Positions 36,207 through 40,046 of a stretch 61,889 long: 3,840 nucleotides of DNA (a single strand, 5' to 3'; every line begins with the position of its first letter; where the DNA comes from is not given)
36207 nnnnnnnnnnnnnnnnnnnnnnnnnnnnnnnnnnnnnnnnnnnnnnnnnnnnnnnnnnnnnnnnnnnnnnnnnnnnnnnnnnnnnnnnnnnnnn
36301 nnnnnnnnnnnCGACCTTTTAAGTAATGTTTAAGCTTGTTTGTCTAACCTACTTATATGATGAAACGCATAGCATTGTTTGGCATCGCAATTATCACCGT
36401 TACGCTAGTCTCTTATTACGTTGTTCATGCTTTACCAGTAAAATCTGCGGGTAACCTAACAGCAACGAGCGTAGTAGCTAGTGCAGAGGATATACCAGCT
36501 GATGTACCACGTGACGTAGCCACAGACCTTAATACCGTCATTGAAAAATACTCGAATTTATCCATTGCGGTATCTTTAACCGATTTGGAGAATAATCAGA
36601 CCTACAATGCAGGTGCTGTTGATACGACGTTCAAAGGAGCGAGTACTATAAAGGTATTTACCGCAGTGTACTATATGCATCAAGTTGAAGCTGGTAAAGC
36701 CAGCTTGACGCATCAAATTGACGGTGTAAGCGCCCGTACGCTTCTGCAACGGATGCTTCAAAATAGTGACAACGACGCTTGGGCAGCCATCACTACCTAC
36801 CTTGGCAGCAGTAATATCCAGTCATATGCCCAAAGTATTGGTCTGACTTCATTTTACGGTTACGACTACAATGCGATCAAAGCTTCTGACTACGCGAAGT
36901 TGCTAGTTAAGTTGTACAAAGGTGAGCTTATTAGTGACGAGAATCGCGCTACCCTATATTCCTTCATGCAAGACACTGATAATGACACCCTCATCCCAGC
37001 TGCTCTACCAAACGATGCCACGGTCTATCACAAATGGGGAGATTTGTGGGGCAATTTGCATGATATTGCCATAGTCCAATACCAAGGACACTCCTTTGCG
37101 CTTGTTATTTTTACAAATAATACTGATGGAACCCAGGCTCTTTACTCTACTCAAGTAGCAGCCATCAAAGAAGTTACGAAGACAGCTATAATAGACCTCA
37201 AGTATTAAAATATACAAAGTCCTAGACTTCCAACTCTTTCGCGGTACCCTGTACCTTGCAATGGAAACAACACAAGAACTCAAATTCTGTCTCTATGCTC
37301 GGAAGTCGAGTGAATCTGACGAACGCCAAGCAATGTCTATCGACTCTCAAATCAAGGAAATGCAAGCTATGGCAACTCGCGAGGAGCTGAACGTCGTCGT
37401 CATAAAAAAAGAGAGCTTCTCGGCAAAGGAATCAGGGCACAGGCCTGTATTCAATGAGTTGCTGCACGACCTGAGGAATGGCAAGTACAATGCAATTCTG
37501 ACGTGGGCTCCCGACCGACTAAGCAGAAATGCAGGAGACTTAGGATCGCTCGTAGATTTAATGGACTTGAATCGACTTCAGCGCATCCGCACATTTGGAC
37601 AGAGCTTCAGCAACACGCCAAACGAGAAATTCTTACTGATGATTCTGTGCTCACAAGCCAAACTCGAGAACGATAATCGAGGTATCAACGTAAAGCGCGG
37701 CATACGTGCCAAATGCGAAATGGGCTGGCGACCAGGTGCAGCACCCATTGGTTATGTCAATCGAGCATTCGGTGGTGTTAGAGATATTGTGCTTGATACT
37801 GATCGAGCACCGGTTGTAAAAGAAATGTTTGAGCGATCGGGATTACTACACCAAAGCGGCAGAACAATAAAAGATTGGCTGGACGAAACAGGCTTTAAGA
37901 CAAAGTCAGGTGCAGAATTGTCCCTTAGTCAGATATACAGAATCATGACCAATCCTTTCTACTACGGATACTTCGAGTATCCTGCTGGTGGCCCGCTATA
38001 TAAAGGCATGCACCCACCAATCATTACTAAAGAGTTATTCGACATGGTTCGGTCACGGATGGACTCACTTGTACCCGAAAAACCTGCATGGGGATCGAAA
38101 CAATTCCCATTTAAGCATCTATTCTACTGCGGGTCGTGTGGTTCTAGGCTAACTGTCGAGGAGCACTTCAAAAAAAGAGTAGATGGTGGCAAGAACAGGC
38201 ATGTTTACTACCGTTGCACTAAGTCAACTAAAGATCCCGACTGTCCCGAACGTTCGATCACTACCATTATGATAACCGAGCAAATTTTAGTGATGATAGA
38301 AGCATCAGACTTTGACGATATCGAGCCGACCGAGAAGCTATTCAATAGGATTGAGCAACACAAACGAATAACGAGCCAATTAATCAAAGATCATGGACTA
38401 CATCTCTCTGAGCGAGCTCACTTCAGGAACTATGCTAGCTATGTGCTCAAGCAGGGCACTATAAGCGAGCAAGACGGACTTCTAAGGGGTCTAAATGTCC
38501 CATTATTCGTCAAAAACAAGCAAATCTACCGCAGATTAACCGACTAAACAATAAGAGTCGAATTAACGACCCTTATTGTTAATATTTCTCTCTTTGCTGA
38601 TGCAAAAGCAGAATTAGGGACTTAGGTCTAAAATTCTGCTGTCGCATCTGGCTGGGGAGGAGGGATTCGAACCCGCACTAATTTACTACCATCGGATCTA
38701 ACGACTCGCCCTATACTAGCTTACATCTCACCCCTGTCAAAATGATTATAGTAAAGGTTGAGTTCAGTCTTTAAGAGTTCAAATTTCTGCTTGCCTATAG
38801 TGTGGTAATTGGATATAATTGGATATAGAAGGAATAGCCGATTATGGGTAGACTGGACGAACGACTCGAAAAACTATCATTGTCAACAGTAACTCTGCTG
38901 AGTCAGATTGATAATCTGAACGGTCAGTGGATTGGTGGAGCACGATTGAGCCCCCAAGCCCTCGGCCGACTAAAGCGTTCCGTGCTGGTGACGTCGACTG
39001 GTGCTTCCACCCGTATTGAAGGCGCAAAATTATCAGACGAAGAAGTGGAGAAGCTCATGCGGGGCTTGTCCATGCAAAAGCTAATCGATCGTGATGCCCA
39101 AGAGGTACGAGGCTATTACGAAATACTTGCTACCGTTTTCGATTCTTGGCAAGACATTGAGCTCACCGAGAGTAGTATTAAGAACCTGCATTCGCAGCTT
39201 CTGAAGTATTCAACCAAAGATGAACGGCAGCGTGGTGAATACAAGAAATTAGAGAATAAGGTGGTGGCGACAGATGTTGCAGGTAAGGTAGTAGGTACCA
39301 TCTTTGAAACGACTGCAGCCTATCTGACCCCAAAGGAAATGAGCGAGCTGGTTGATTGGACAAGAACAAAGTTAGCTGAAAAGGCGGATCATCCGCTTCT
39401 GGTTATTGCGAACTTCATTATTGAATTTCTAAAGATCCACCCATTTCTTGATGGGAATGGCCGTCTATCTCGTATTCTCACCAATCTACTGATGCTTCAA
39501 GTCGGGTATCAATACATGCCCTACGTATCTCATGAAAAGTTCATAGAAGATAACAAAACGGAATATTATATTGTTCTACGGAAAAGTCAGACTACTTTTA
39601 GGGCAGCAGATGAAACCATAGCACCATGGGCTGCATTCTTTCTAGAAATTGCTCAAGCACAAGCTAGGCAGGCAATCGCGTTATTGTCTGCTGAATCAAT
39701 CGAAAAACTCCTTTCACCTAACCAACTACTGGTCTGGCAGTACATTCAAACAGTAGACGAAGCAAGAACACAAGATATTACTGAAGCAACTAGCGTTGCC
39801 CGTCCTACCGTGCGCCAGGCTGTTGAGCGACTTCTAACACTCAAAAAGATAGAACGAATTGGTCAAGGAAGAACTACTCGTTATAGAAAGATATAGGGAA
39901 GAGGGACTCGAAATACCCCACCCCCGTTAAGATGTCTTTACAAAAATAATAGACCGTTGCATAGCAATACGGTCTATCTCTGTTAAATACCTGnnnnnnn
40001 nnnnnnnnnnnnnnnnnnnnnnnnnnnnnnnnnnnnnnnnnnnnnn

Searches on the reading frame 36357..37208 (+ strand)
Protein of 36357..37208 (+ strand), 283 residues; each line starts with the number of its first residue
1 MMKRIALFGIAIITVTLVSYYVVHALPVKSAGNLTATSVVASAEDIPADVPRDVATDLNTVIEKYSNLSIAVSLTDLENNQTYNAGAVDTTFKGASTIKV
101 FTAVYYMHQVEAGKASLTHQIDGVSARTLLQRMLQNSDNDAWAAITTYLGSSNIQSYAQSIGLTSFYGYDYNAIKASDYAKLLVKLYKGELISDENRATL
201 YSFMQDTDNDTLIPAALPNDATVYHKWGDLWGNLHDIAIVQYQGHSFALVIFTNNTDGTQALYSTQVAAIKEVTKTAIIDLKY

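Call 4: search_protein_families(library=pfam, proteins=[window:36357-37208:+])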
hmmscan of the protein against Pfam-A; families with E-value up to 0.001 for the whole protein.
window:36357-37208:+ (283 aa): 2 families
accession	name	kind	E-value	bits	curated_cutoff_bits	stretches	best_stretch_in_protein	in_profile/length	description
PF13354.11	Beta-lactamase2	-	1.9e-33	116.1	22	1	72-253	2-214/214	Beta-lactamase enzyme family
PF00144.29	Beta-lactamase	-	1.5e-07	31.3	27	1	73-146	34-95/329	Beta-lactamase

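Call 41: find_homologous_proteins(query=window:36357-37205:+, max_evalue=1e-20)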
Query window:36357-37205:+ (283 aa): 27 proteins with E <= 1e-20 among 1064 candidates.
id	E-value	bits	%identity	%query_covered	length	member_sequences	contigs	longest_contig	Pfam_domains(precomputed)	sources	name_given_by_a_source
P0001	8.3e-178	607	100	100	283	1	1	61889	PF13354.13,PF00144.30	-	-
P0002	1.1e-142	492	81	99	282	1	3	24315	PF13354.13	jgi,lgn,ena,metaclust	metaclust:\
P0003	4.3e-138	477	79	99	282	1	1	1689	PF13354.13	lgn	-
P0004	1.3e-121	423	70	100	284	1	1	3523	PF13354.13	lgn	-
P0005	1.5e-74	269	57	78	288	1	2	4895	PF13354.13,PF00144.30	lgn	-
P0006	1.6e-66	243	47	97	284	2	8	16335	PF13354.13,PF00144.30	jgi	-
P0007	5.9e-66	241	50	81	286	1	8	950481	PF13354.13,PF00144.30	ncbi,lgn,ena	-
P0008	5.7e-65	237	49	83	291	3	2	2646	PF13354.13,PF00144.30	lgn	-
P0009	1.1e-64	237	49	86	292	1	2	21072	PF13354.13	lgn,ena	-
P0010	2.3e-64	236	53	81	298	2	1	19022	PF13354.13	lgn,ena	-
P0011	8.1e-64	234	51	79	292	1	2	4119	PF13354.13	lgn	-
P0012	3.5e-63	232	51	87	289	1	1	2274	PF13354.13,PF00144.30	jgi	jgi:beta-lactamase class A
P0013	2.0e-62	229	45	96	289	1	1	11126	PF13354.13,PF00144.30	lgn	-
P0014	1.6e-57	213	51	80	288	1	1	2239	PF13354.13,PF00144.30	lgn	-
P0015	2.2e-55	206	47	77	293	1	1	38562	PF13354.13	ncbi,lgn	-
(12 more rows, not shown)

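Call 42: find_encoding_contigs(protein=P0002, flank=7000, max_places=1)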
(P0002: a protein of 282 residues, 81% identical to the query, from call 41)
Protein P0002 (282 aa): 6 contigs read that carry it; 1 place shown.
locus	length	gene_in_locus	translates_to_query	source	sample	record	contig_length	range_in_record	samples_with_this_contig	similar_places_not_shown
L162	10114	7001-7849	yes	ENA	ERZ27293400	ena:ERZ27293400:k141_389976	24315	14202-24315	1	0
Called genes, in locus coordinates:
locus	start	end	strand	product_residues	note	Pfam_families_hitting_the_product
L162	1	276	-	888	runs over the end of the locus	PF04851:ResIII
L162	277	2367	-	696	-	PF01555:N6_N4_Mtase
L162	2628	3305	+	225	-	PF00072:Response_reg, PF00486:Trans_reg_C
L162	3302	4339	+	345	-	PF00512:HisKA, PF02518:HATPase_c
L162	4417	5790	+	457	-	PF12704:MacB_PCD, PF02687:FtsX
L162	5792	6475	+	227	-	PF00005:ABC_tran, PF13304:AAA_21 (faint)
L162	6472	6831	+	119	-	-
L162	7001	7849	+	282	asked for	PF13354:Beta-lactamase2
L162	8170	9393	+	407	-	PF20706:GT4-conflict (weak), PF00534:Glycos_transf_1, PF13692:Glyco_trans_1_4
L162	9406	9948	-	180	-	PF00989:PAS, PF08448:PAS_4, PF13426:PAS_9, PF08447:PAS_3 (weak)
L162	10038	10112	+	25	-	?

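Call 43: find_encoding_contigs(protein=P0004, flank=7000, max_places=1)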
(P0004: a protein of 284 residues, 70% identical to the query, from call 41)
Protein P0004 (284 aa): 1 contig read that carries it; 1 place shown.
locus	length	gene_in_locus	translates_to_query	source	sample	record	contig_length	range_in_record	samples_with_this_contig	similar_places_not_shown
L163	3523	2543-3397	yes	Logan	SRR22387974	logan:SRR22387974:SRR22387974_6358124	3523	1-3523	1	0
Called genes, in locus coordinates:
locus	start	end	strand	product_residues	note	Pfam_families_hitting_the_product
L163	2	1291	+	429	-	?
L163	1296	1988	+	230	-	PF00005:ABC_tran, PF02463:SMC_N, PF13304:AAA_21 (faint)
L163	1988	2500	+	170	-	-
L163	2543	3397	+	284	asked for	PF13354:Beta-lactamase2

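Call 44: find_encoding_contigs(protein=P0007, flank=7000, max_places=1)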
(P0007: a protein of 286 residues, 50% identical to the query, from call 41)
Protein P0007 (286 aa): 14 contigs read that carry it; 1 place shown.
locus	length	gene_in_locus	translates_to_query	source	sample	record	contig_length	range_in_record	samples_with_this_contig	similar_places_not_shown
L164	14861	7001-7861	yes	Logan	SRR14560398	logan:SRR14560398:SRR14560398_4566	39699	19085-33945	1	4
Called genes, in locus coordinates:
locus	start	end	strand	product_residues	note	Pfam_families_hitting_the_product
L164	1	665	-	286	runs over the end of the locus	PF01040:UbiA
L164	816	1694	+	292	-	PF06481:COX_ARM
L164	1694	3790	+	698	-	PF00115:COX1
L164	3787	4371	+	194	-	PF00510:COX3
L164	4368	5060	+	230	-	PF03626:COX4_pro, PF13473:Cupredoxin_1 (weak)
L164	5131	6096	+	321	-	PF02463:SMC_N (faint), PF00005:ABC_tran, PF13304:AAA_21, PF13732:DrrA1-3_C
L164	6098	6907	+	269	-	PF01061:ABC2_membrane, PF12698:ABC2_membrane_3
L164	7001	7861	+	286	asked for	PF13354:Beta-lactamase2, PF00144:Beta-lactamase (faint)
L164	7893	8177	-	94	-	PF09851:SHOCT (weak)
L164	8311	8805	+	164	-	PF04205:FMN_bind (weak)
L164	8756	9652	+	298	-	PF02424:ApbE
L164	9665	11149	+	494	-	PF00175:NAD_binding_1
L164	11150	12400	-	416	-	PF03816:LytR_cpsA_psr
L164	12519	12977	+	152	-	PF11188:DUF2975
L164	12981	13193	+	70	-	PF13443:HTH_26, PF01381:HTH_3 (weak)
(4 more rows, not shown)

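Call 45: find_encoding_contigs(protein=P0006, flank=7000, max_places=1)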
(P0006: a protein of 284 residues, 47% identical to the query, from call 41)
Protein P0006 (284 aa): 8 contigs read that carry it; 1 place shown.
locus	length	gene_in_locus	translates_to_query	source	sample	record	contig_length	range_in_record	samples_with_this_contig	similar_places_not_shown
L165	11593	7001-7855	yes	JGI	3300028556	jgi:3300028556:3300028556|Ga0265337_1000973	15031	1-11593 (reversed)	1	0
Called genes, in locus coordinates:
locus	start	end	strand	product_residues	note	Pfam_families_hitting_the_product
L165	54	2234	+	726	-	PF03176:MMPL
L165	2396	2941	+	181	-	-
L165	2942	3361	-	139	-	PF00903:Glyoxalase, PF22677:Ble-like_N (weak)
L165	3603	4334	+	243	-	PF00215:OMPdecase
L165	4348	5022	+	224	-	-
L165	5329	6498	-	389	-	PF13175:AAA_15, PF13304:AAA_21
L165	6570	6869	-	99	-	-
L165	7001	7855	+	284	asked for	PF13354:Beta-lactamase2, PF00144:Beta-lactamase (faint)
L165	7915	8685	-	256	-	-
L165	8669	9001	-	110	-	-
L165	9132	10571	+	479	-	-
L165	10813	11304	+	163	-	-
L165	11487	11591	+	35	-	?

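Call 52: search_protein_families(library=ncbifam, proteins=[window:36357-37208:+], max_evalue=0.00001)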
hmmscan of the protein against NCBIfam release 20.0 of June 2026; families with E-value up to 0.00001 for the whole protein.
window:36357-37208:+ (283 aa): 3 families
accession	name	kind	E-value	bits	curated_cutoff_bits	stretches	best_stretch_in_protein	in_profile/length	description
NF033103.1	bla_class_A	equivalog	1.7e-19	70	200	1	173-275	149-251/257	class A beta-lactamase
NF012099.1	SubclassA2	equivalog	1.8e-08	33.9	320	0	127-273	96-265/275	class A beta-lactamase, subclass A2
NF000271.2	blaOXY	exception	1.1e-06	28.3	600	0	123-273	118-286/290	OXY family extended-spectrum class A beta-lactamase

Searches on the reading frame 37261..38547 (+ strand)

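Call 4: search_protein_families(library=pfam, proteins=[window:37261-38547:+])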
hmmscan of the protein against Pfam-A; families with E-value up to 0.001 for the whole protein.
window:37261-38547:+ (428 aa): 3 families
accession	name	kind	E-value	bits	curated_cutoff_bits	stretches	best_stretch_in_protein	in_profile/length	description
PF00239.26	Resolvase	-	1e-20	74.7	23.3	1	11-155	3-143/145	Resolvase, N terminal domain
PF07508.19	Recombinase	-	1.6e-14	54.4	21.1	1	181-268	2-100/102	Recombinase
PF13408.12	Zn_ribbon_recom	-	2.6e-09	37.7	25.3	1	283-344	1-55/58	Recombinase zinc beta ribbon domain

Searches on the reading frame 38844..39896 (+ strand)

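Call 4: search_protein_families(library=pfam, proteins=[window:38844-39896:+])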
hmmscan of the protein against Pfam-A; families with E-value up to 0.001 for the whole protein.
window:38844-39896:+ (350 aa): 2 families
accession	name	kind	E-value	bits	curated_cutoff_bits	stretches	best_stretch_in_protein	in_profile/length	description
PF02661.23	Fic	-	1.6e-16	61.3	24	1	107-216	2-92/93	Fic/DOC family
PF22168.2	DIP2311-like_C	-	1.7e-06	28.7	27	1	301-348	14-61/63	Transcriptional regulator DIP2311-like, C-terminal domain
